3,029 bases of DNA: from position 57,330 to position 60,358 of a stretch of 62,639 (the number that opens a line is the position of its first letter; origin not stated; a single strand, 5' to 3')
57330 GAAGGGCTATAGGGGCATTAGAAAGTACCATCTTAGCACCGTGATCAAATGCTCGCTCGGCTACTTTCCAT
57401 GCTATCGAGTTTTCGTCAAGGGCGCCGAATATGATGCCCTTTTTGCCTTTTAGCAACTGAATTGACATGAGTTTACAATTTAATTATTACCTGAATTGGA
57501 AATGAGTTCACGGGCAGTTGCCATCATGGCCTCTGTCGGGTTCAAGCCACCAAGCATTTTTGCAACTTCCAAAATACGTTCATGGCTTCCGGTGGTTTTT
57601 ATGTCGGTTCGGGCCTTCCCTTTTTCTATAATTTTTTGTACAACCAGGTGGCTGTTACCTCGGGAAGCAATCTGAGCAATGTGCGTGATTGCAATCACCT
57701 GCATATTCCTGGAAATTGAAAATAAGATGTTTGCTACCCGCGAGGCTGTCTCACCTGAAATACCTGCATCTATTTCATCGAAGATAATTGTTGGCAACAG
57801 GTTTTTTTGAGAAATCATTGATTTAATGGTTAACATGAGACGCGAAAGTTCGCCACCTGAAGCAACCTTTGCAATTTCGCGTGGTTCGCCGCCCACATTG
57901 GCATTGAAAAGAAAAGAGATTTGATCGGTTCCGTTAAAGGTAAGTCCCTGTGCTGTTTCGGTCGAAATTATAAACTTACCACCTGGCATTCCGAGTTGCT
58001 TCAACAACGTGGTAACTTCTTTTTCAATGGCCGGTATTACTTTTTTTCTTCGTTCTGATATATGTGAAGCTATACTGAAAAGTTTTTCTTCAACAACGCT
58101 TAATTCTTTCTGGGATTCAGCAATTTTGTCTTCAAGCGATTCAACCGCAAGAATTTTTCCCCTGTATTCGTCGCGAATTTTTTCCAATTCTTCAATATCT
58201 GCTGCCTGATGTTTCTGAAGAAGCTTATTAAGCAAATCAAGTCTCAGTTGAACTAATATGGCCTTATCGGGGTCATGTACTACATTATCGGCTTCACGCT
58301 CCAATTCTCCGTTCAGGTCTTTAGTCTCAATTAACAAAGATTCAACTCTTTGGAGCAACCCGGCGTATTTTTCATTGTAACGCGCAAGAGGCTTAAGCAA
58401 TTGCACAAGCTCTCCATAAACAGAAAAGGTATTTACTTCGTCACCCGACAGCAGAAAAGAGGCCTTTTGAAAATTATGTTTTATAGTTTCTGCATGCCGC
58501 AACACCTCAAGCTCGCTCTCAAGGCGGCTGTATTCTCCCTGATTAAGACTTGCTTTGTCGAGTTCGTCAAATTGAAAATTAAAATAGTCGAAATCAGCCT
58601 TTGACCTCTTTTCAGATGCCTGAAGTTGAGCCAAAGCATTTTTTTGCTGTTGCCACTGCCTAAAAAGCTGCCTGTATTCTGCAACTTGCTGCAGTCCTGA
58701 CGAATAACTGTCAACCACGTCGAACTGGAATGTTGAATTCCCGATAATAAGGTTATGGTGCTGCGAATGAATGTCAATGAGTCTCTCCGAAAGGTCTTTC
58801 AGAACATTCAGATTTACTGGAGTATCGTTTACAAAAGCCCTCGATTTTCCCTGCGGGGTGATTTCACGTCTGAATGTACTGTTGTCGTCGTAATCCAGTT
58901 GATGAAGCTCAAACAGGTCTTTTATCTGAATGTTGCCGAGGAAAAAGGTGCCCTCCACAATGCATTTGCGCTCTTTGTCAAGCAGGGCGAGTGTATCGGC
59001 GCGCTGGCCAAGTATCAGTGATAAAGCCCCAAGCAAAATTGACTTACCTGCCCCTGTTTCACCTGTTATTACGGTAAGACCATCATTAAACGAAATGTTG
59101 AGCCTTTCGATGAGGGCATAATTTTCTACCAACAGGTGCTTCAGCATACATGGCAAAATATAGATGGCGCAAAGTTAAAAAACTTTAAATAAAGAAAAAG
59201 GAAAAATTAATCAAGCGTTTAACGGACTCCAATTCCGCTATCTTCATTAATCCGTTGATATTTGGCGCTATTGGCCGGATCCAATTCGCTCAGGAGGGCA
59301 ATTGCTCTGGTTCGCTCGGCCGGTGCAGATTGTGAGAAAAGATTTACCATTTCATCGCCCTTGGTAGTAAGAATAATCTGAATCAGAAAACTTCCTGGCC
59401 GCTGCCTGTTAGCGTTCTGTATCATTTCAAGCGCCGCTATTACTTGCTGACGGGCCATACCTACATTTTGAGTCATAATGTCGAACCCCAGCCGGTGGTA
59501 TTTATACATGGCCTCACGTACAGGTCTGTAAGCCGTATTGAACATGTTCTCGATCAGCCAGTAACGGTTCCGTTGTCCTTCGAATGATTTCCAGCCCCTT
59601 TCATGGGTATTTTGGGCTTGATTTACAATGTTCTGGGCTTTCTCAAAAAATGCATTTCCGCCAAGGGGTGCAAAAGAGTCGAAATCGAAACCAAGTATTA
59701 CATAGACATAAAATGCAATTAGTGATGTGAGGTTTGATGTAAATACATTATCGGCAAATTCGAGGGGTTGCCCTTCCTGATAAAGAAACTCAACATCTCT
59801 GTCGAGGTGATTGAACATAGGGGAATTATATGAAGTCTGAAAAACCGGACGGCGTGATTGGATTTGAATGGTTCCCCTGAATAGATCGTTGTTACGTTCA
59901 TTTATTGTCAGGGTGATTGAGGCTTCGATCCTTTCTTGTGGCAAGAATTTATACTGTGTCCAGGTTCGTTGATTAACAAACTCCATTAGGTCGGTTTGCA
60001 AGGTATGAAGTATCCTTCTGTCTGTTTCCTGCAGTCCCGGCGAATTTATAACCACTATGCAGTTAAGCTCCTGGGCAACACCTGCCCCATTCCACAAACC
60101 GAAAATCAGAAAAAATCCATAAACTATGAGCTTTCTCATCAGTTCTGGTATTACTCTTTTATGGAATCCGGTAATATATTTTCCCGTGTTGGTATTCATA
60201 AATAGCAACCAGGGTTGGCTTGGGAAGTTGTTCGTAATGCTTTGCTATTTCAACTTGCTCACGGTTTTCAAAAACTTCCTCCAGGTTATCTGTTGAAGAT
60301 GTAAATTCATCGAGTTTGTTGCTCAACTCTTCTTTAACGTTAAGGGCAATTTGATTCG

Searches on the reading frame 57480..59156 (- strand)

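Call 64: search_protein_families(library=pfam, proteins=[window:57480-59156:-], max_evalue=0.00001)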
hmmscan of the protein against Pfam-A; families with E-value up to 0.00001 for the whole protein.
window:57480-59156:- (558 aa): 3 families
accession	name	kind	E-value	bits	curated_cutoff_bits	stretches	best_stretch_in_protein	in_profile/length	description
PF02463.25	SMC_N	-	2.3e-17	63.6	40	1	4-506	1-211/220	RecF/RecN/SMC N terminal domain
PF13476.12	AAA_23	-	2.7e-09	38.4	27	1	8-186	2-184/201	AAA domain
PF13175.12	AAA_15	-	4.9e-08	33.4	32.1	1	4-492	1-369/374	AAA ATPase domain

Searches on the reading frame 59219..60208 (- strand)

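Call 64: search_protein_families(library=pfam, proteins=[window:59219-60208:-], max_evalue=0.00001)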
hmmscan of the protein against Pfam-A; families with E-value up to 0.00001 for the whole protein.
window:59219-60208:- (329 aa): 1 family
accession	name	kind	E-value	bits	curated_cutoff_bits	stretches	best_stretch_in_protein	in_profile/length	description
PF16119.10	DUF4835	-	1.9e-102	342.6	25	1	46-320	1-276/276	Domain of unknown function (DUF4835)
